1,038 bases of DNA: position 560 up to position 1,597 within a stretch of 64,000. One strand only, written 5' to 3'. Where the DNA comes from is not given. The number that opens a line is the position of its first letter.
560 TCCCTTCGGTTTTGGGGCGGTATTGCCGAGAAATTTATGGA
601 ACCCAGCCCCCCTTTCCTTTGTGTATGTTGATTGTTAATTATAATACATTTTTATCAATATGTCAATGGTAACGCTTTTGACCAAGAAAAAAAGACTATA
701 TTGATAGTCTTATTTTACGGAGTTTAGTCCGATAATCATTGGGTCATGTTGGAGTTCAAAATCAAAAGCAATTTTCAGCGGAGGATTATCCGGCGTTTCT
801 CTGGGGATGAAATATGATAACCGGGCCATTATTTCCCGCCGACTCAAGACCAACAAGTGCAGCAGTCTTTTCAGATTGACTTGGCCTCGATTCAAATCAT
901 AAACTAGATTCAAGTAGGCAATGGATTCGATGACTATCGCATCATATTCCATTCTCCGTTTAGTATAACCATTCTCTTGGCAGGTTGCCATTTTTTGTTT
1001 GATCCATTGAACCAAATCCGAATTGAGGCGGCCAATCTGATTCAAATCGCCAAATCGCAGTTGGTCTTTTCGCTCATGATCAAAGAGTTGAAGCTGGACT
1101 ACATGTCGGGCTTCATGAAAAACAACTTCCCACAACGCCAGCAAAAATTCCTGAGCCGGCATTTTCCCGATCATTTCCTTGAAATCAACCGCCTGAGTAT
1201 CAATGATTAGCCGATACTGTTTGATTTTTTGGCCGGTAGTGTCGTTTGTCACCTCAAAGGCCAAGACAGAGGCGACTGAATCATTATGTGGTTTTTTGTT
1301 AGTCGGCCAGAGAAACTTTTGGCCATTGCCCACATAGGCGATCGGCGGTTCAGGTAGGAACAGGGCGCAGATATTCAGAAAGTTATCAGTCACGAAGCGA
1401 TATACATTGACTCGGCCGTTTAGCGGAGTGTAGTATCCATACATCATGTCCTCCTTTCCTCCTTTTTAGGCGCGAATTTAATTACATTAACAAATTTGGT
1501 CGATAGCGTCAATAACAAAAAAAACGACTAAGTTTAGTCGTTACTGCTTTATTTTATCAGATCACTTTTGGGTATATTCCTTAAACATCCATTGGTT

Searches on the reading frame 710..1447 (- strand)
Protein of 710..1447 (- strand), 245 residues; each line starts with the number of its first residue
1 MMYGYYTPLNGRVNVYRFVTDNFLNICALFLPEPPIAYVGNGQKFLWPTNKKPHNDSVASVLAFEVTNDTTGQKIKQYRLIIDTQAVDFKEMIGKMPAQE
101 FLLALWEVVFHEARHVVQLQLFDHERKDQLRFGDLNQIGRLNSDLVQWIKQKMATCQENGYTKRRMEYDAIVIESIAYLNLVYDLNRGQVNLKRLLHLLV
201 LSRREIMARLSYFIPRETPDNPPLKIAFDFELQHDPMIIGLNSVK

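Call 71: find_encoding_contigs(protein=window:710-1447:-, flank=10000, max_places=1)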
Protein window:710-1447:- (245 aa): 7 contigs read that carry it; 1 place shown.
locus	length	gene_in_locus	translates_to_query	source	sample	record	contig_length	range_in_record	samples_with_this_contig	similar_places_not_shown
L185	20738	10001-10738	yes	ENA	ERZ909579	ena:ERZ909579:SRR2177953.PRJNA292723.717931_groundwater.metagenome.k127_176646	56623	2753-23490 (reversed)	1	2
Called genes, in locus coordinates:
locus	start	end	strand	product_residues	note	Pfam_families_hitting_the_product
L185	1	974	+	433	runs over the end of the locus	-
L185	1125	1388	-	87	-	-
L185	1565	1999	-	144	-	-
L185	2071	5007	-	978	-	PF00403:HMA, PF08282:Hydrolase_3 (faint), PF00403:HMA, PF00122:E1-E2_ATPase, PF00702:Hydrolase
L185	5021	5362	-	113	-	-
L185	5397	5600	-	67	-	PF00403:HMA (weak)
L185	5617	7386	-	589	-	PF00403:HMA, PF13386:DsbD_2, PF13473:Cupredoxin_1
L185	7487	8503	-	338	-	PF05569:Peptidase_M56, PF01435:Peptidase_M48 (weak)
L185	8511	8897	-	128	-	PF03965:Penicillinase_R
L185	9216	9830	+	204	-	-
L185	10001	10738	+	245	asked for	-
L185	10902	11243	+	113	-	PF20274:cREC_REC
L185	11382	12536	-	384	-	-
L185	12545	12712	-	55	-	-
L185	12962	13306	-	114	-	PF07963:N_methyl (faint)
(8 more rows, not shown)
